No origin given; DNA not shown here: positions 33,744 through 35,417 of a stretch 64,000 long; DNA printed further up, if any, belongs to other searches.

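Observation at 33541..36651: Tightly coupled four-gene operon encoding a T7SS-style WXG effector module, with no ESX/Ess machinery in the window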

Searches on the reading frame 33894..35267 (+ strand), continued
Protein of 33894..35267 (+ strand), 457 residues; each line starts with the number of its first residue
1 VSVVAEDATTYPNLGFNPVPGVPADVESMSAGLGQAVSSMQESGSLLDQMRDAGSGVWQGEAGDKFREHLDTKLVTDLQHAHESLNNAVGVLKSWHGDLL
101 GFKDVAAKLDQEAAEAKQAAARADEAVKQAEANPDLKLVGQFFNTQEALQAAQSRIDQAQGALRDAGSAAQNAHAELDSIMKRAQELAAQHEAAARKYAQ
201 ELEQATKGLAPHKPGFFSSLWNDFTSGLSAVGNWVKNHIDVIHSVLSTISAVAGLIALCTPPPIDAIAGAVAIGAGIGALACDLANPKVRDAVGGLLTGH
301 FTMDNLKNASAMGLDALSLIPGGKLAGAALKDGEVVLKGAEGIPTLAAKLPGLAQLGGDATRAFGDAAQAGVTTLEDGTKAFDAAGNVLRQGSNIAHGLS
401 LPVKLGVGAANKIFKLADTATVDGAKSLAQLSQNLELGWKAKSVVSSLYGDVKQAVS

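Call 28: find_encoding_contigs(protein=P0001, flank=10000, max_places=2)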
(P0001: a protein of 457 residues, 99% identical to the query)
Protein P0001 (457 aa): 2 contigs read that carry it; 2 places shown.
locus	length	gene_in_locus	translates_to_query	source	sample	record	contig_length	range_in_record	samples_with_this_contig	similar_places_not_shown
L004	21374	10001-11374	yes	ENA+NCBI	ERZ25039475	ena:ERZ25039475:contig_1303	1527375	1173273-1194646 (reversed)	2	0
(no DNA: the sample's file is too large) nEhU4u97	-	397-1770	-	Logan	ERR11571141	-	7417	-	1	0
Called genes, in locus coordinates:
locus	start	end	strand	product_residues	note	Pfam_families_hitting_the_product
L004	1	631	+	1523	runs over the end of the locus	PF00754:F5_F8_type_C, PF22633:F5_F8_type_C_2, PF03160:Calx-beta, PF03425:CBM_11, PF03425:CBM_11, PF03160:Calx-beta (weak), PF00933:Glyco_hydro_3, PF01915:Glyco_hydro_3_C, +1 more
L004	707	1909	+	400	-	PF08241:Methyltransf_11 (faint), PF08242:Methyltransf_12 (faint), PF01170:UPF0020, PF05175:MTS, PF13649:Methyltransf_25, PF13847:Methyltransf_31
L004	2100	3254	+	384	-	-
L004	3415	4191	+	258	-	-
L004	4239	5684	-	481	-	PF00206:Lyase_1, PF10415:FumaraseC_C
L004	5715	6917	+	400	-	PF01070:FMN_dh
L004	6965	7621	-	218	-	PF12763:EH (faint), PF13499:EF-hand_7 (faint), PF00036:EF-hand_1 (faint), PF13202:EF-hand_5 (faint), PF13405:EF-hand_6 (faint)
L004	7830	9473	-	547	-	PF18158:AidB_N, PF02770:Acyl-CoA_dh_M, PF00441:Acyl-CoA_dh_1, PF22924:ACOX_C_alpha1 (weak), PF08028:Acyl-CoA_dh_2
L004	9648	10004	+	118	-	PF19840:DUF6317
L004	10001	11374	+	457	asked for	-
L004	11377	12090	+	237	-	-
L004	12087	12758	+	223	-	-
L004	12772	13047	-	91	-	PF13459:Fer4_15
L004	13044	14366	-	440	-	PF01512:Complex1_51K, PF10589:NADH_4Fe-4S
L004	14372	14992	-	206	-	PF01794:Ferric_reduct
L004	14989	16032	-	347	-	PF02424:ApbE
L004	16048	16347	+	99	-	-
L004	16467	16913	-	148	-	PF00472:RF-1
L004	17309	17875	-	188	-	-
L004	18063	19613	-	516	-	PF00324:AA_permease, PF13520:AA_permease_2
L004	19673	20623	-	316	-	-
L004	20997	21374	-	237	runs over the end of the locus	PF00440:TetR_N, PF21597:TetR_C_43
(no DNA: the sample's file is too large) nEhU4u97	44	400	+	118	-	PF19840:DUF6317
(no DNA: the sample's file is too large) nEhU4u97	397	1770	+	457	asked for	-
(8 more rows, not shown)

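Call 60: search_protein_representatives(alignment_id=A1)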
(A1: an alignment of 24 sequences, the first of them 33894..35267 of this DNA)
Query: 24 sequences, 437 profile positions. Proteins with E-value up to 0.001 (for the whole library): 1261; up to 1e-10: 566; up to 1e-30: 159. The best 150 are listed.
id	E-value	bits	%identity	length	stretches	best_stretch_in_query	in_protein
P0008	5.3e-193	658.7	-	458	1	2-437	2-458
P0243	7.6e-159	546.1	-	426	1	9-436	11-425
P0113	4.0e-158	543.7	-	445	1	3-436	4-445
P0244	6.3e-146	503.6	-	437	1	8-429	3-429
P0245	4.0e-134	464.7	-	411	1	8-436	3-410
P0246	8.6e-129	447.1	-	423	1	8-436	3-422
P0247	5.8e-121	421.3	-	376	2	22-351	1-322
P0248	1.1e-119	417.1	-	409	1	8-367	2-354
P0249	4.3e-113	395.4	-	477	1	9-363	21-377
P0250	1.3e-102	360.8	-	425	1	9-356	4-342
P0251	5.5e-101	355.5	-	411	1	9-363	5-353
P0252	2.3e-100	353.4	-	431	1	8-419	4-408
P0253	1.2e-99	351.0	-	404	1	10-363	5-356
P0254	2.7e-98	346.6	-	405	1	8-366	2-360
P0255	3.0e-98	346.4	-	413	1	9-388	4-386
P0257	1.4e-89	317.9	-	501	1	7-400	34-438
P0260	2.8e-81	290.5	-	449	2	9-284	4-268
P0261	5.4e-78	279.7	-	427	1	8-435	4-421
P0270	2.4e-62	228.1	-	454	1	9-401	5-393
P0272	2.9e-61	224.6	-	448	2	10-282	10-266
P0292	1.2e-46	176.4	-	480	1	6-362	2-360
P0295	5.1e-46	174.3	-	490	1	6-284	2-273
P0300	3.9e-45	171.4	-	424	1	10-427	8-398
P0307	9.7e-44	166.8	-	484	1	6-430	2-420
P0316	8.1e-42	160.5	-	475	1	8-383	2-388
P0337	1.2e-38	150.1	-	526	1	7-379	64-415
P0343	1.9e-37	146.1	-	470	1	10-330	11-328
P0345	2.3e-37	145.8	-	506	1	8-259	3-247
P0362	1.2e-34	136.8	-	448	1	9-386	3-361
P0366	7.0e-34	134.3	-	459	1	1-433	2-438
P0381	2.2e-32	129.4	-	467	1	9-338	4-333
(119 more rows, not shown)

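Call 61: list_cluster_members(proteins=[P0249, P0257, P0260, P0272, P0292, P0295, P0307, P0337, P0345, P0366])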
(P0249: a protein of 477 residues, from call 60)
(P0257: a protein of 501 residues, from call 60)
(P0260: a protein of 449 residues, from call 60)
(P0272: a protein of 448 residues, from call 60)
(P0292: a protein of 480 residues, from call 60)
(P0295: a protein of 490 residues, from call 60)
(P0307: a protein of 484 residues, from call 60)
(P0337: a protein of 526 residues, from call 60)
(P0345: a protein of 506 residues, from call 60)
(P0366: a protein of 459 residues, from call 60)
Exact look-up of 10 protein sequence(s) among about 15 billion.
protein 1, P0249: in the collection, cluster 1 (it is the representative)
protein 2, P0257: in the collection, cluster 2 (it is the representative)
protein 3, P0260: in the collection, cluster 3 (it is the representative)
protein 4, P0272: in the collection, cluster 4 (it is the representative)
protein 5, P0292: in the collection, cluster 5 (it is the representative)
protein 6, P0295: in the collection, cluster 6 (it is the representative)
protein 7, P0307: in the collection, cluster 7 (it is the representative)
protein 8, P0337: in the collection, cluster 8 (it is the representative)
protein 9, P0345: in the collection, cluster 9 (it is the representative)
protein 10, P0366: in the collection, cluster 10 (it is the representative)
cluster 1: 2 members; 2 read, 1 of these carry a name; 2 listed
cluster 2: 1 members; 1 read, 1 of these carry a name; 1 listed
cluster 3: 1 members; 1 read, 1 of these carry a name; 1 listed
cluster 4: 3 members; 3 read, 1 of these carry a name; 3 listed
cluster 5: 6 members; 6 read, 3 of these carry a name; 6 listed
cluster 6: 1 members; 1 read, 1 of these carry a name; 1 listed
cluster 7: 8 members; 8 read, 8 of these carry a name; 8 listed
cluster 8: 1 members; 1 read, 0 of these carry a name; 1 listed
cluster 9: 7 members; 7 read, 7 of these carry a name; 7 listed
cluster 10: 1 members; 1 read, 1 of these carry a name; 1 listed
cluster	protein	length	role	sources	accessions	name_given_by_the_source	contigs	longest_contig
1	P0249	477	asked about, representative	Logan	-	-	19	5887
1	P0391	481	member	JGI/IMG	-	hypothetical protein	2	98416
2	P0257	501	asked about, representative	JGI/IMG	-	ABC-type transporter Mla subunit MlaD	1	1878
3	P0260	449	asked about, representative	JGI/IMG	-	hypothetical protein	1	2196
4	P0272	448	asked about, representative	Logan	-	-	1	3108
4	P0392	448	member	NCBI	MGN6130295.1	MAG: hypothetical protein ACTHOK_08130 [Nocardioidaceae bacterium]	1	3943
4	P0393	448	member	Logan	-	-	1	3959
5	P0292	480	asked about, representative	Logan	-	-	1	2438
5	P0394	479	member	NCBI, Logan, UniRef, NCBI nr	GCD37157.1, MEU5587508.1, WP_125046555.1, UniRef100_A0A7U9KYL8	membrane protein [Streptomyces chrestomyceticus JCM 4735] | Membrane protein n=1 Tax=Streptomyces chrestomyceticus JCM 4735 TaxID=1306181 ... | hypothetical protein [Streptomyces chrestomyceticus]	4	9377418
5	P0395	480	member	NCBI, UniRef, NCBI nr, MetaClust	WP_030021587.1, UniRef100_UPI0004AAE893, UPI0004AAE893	putative T7SS-secreted protein [Streptomyces monomycini] | putative T7SS-secreted protein n=1 Tax=Streptomyces monomycini TaxID=371720 ... | hypothetical protein [Streptomyces monomycini]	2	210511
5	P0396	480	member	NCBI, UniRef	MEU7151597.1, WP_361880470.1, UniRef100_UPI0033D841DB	putative T7SS-secreted protein [Streptomyces sp. NPDC045456] | putative T7SS-secreted protein n=1 Tax=Streptomyces sp. NPDC045456 TaxID=3155254 ...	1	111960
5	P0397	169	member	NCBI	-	-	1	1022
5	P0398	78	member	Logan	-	-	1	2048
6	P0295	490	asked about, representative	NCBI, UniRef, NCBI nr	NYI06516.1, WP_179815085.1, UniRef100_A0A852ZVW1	putative T7SS-secreted protein [Allostreptomyces psammosilenae] | Uncharacterized protein YukE n=1 Tax=Allostreptomyces psammosilenae TaxID=1892865 ... | hypothetical protein [Allostreptomyces psammosilenae]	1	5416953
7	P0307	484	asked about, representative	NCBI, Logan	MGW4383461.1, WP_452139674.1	putative T7SS-secreted protein [Kitasatospora sp. NPDC004531]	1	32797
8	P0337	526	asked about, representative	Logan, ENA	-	-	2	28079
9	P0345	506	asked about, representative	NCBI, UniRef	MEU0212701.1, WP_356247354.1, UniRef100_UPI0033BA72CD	putative T7SS-secreted protein [Streptomyces canus] | putative T7SS-secreted protein n=1 Tax=Streptomyces canus TaxID=58343 RepID=UPI0033BA72CD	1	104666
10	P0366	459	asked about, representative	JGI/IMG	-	ElaB/YqjD/DUF883 family membrane-anchored ribosome-binding protein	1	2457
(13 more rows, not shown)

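Call 63: find_encoding_contigs(protein=P0345, flank=6000, max_places=1)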
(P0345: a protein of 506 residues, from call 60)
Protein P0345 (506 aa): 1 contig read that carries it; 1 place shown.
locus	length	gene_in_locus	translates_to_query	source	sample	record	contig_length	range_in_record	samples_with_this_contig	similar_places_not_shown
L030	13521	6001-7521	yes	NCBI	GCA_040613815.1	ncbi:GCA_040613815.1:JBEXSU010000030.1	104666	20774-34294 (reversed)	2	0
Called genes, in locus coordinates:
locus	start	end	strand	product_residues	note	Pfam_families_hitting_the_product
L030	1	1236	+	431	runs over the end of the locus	PF00082:Peptidase_S8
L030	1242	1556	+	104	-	PF10817:DUF2563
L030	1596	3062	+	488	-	-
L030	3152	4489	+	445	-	PF00082:Peptidase_S8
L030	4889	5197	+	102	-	PF19840:DUF6317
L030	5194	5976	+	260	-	-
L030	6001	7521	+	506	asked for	PF21725:T7SS_signal (weak)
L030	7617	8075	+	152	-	-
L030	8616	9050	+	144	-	-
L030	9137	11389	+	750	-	-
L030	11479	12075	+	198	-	-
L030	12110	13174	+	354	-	-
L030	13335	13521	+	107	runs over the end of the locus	-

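Call 64: find_encoding_contigs(protein=P0307, flank=6000, max_places=1)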
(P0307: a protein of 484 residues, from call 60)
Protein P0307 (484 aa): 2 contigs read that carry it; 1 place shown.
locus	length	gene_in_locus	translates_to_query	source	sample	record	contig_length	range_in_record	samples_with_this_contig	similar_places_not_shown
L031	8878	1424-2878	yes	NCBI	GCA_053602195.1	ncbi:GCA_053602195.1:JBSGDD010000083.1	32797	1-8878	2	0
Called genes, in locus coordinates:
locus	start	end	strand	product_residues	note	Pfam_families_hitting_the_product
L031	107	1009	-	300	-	PF06999:Suc_Fer-like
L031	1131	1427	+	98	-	PF19840:DUF6317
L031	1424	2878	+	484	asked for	PF21725:T7SS_signal (weak)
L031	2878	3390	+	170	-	-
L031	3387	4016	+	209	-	-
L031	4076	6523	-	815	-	PF00521:DNA_topoisoIV, PF03989:DNA_gyraseA_C (weak)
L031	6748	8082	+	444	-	PF00675:Peptidase_M16, PF05193:Peptidase_M16_C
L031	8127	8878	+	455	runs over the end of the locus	PF00675:Peptidase_M16, PF05193:Peptidase_M16_C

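Call 66: find_encoding_contigs(protein=P0345, flank=10000, max_places=1)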
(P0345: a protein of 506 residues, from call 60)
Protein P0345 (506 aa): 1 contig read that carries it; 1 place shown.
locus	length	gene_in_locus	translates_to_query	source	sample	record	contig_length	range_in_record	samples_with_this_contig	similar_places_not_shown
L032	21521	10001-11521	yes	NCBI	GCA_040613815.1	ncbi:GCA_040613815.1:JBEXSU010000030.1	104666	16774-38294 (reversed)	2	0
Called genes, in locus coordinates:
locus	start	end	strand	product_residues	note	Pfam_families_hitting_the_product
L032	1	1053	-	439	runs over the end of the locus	PF11203:EccE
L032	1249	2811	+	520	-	PF05108:T7SS_ESX1_EccB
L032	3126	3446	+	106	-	PF06013:WXG100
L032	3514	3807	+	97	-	PF06013:WXG100, PF10824:T7SS_ESX_EspC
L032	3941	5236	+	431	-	PF00082:Peptidase_S8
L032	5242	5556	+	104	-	PF10817:DUF2563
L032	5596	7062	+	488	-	-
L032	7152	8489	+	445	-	PF00082:Peptidase_S8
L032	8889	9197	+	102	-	PF19840:DUF6317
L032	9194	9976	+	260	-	-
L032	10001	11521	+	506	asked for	PF21725:T7SS_signal (weak)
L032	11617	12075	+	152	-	-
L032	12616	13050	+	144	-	-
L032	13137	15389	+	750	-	-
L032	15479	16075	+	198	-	-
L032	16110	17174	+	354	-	-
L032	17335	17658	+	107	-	-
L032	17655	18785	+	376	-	PF25547:WXG100_2, PF00823:PPE (weak), PF06013:WXG100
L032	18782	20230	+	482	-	-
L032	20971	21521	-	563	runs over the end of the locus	PF01011:PQQ (faint), PF13360:PQQ_2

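Call 67: find_encoding_contigs(protein=P0295, flank=10000, max_places=1)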
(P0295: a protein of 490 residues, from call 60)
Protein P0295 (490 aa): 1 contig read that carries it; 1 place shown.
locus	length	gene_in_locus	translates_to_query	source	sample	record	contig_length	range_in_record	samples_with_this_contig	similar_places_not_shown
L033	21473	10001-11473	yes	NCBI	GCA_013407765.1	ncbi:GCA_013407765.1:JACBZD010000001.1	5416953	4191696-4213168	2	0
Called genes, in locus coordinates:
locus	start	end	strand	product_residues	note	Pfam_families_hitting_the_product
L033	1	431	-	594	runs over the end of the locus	PF00128:Alpha-amylase, PF16657:Malt_amylase_C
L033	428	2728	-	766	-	-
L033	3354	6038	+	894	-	PF11897:DUF3417, PF00343:Phosphorylase, PF28476:GlgP_C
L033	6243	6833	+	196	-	-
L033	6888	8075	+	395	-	PF21725:T7SS_signal (weak)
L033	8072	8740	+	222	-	-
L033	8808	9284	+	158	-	-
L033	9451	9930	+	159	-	PF19840:DUF6317 (weak)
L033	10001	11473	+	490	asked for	PF21725:T7SS_signal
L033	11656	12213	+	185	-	-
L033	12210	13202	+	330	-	-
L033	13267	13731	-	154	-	-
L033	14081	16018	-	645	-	PF00664:ABC_membrane, PF00005:ABC_tran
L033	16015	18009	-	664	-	PF00664:ABC_membrane, PF00005:ABC_tran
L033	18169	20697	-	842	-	-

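Call 78: search_dna_similar(query=window:33894-35267:+, collection=plasmids, mode=protein, max_rows=15)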
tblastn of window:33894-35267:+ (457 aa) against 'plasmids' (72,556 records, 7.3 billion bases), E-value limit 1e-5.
Records with a match: 1; places in all: 1; records where one place covers at least 80% of the query: 0.
Best place of each record, by identity: <60% 1.
By first word of the organism name: Streptomyces 1.
By predicted mobility (MOB-suite, as given by PLSDB): non-mobilizable 1.
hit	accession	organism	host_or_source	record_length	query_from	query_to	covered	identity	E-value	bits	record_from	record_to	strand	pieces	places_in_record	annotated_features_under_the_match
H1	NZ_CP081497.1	Streptomyces sp. BHT-5-2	whole organism,plant soil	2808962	11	262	55%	33.9%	5e-22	107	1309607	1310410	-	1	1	none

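Call 79: get_annotated_region(hit=H1, flank=8000)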
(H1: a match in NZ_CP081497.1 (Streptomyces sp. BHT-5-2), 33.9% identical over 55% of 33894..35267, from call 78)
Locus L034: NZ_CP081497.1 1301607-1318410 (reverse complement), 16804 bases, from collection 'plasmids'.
description: Streptomyces sp. BHT-5-2 plasmid p1, complete sequence
organism: Streptomyces sp. BHT-5-2 (NCBI taxid 2866715)
taxonomy: Bacteria; Actinomycetota; Actinomycetes; Kitasatosporales; Streptomycetaceae; Streptomyces; Streptomyces sp. BHT-5-2
host: -; source: whole organism,plant soil; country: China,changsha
typing (MOB-suite, as given by PLSDB): non-mobilizable
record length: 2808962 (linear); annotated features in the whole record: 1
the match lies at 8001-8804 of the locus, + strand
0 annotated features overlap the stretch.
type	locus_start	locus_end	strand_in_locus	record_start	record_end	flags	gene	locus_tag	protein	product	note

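Call 86: search_protein_families(library=padloc, proteins=[window:33894-35267:+], max_evalue=0.01)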
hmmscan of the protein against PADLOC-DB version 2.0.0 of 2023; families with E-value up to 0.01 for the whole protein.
window:33894-35267:+ (457 aa): 5 families
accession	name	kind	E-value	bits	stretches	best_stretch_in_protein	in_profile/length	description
PDLC00650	ZorA3|ZorA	-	1.6e-05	21.6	1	45-204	637-791/1063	MotA/ExbB/TolQ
PDLC00553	JetC2|JetC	-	2.8e-05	20.2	1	76-205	854-982/1361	DUF3584 domain; MukB-like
PDLC03861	LmuB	-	0.00084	15.4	1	24-206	594-775/1213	-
PDLC00637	ZorA2|ZorA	-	0.0025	14.7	1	77-239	200-358/420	MotA/ExbB/TolQ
PDLC00551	JetC2|JetC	-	0.0044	12.9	1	97-202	296-990/1365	DUF3584 domain; MukB-like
